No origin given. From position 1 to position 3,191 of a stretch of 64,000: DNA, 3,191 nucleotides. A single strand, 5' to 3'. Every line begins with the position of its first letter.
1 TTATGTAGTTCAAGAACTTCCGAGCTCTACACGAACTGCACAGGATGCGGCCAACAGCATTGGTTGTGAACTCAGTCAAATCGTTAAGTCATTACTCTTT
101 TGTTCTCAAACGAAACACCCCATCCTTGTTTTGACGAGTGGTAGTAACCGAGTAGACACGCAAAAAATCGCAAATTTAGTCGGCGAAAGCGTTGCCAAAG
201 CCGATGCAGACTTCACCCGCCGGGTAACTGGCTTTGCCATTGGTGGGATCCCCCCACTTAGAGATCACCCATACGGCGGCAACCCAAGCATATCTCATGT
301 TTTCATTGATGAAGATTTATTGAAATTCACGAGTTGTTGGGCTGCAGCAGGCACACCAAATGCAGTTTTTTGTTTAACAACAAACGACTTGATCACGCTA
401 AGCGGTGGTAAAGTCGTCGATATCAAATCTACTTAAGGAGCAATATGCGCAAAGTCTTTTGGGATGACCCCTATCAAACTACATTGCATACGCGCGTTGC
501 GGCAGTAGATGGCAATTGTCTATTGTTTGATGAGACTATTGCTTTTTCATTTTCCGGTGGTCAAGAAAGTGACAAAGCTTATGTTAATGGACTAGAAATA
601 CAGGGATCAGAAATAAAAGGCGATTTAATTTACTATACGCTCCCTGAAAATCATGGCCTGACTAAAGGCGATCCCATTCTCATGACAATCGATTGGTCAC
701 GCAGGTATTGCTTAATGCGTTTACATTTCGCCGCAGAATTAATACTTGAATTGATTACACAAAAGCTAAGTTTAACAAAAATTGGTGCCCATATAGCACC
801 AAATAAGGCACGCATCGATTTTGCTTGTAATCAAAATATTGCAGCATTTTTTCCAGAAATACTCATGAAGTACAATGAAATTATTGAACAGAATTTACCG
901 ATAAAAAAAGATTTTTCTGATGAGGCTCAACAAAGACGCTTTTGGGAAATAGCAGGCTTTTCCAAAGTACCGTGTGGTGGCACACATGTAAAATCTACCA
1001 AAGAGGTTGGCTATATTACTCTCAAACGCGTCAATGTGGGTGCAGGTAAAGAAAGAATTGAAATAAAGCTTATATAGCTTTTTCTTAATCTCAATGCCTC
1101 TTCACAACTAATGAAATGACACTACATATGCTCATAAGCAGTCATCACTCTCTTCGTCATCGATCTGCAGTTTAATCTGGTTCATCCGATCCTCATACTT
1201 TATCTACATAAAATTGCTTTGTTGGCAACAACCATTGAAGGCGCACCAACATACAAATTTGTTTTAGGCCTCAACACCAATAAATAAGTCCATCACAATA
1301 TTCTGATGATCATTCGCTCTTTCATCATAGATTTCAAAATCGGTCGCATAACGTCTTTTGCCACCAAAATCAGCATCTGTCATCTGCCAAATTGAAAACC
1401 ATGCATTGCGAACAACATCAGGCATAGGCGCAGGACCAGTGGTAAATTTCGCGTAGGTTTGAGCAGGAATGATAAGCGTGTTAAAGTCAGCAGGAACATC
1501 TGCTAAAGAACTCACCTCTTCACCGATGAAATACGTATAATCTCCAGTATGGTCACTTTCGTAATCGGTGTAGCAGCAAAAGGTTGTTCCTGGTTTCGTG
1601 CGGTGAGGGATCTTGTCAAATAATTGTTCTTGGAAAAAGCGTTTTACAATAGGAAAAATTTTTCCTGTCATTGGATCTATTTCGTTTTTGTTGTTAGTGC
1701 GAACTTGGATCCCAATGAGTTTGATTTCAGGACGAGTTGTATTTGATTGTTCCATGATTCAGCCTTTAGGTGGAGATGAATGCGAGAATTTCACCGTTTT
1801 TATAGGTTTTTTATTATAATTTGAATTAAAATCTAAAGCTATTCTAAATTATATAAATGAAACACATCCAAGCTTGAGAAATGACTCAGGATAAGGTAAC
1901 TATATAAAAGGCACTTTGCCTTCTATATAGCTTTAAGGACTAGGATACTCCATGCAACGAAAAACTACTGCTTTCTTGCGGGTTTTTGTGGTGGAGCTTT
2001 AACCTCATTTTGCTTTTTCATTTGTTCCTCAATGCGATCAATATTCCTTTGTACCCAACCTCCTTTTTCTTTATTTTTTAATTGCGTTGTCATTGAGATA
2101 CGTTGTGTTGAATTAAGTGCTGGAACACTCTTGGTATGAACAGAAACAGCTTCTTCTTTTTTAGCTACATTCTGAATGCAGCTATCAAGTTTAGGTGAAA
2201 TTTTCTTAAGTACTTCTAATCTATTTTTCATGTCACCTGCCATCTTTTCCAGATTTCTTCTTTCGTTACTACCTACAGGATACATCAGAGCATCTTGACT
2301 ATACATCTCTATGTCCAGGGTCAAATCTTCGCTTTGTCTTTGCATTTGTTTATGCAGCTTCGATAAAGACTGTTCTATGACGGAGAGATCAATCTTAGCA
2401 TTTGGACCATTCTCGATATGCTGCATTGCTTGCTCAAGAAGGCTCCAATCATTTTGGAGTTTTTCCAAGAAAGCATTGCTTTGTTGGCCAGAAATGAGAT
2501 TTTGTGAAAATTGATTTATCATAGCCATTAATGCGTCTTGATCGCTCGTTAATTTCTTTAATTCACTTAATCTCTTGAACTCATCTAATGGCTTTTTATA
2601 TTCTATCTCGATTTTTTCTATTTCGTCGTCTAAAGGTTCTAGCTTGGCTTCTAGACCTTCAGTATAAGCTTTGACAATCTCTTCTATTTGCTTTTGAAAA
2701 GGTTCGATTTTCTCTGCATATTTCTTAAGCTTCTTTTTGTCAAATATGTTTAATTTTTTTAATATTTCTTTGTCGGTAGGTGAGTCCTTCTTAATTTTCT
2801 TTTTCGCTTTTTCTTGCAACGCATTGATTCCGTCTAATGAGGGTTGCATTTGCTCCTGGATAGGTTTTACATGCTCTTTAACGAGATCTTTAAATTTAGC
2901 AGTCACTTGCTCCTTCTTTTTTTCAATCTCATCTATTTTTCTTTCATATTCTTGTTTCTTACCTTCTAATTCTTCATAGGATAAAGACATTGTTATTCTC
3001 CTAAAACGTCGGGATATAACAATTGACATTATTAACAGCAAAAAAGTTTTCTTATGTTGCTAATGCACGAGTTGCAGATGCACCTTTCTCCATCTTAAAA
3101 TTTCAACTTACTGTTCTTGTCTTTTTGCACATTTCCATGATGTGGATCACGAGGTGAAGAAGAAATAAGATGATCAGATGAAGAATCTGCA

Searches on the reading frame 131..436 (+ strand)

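Call 28: search_protein_families(library=pfam, proteins=[window:131-436:+], max_evalue=0.01)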
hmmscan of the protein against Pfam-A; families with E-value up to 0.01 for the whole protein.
window:131-436:+ (101 aa): 1 family
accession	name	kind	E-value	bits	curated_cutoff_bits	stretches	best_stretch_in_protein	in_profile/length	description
PF04073.20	tRNA_edit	-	4.4e-12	46.6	25.5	1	3-89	40-122/123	Aminoacyl-tRNA editing domain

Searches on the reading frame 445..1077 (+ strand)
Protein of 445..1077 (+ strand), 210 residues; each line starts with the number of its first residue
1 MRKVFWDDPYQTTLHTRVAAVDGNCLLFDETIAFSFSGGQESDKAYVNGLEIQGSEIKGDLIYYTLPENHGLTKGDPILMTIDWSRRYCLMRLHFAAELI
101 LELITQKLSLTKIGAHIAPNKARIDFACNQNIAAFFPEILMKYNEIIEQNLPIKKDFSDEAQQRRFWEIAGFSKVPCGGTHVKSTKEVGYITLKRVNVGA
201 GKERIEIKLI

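Call 28: search_protein_families(library=pfam, proteins=[window:445-1077:+], max_evalue=0.01)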
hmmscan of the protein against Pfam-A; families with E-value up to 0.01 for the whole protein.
window:445-1077:+ (210 aa): 2 families
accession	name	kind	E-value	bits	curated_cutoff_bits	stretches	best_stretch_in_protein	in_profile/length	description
PF07973.19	tRNA_SAD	-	5.4e-08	33.1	24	1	168-206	5-44/44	Threonyl and Alanyl tRNA synthetase second additional domain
PF24330.1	DUF7499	-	0.0032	17.7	27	1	143-188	136-181/193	Family of unknown function (DUF7499)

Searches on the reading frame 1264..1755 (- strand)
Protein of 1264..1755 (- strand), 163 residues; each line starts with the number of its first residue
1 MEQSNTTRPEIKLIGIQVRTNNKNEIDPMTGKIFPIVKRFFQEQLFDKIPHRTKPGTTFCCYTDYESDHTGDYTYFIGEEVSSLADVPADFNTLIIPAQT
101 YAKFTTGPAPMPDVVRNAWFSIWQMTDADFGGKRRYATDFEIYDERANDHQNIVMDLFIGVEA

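Call 27: search_protein_families(library=pfam, proteins=[window:1264-1755:-], max_evalue=0.01)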
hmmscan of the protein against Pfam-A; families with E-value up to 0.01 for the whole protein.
window:1264-1755:- (163 aa): 2 families
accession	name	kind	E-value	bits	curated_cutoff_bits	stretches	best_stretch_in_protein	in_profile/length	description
PF14526.11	Cass2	-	2.4e-26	93.2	27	1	7-161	4-150/150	Integron-associated effector binding protein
PF06445.20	GyrI-like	-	8.9e-16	59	26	1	6-161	6-154/155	GyrI-like small molecule binding domain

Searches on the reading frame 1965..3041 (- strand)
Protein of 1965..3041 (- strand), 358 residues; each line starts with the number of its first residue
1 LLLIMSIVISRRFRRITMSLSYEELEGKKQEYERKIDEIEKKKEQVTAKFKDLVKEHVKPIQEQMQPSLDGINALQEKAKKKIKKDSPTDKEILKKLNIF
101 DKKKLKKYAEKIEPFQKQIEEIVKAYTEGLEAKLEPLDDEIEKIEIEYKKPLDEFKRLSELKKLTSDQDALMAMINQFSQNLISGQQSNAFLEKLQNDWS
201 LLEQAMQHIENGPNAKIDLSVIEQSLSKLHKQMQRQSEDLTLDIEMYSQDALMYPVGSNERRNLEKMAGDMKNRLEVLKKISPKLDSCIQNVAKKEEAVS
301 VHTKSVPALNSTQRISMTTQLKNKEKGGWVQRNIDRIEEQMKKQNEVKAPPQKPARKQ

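Call 27: search_protein_families(library=pfam, proteins=[window:1965-3041:-], max_evalue=0.01)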
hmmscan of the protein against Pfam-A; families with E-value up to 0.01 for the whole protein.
window:1965-3041:- (358 aa): 1 family
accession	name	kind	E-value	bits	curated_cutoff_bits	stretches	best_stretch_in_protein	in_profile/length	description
PF01442.23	Apolipoprotein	-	0.00043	20.5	90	1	30-140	84-180/190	Apolipoprotein A1/A4/E domain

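Call 61: search_protein_families(library=ncbifam, proteins=[window:1965-3041:-], max_evalue=0.01)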
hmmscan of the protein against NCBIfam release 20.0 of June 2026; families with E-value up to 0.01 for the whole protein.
window:1965-3041:- (358 aa): 0 families
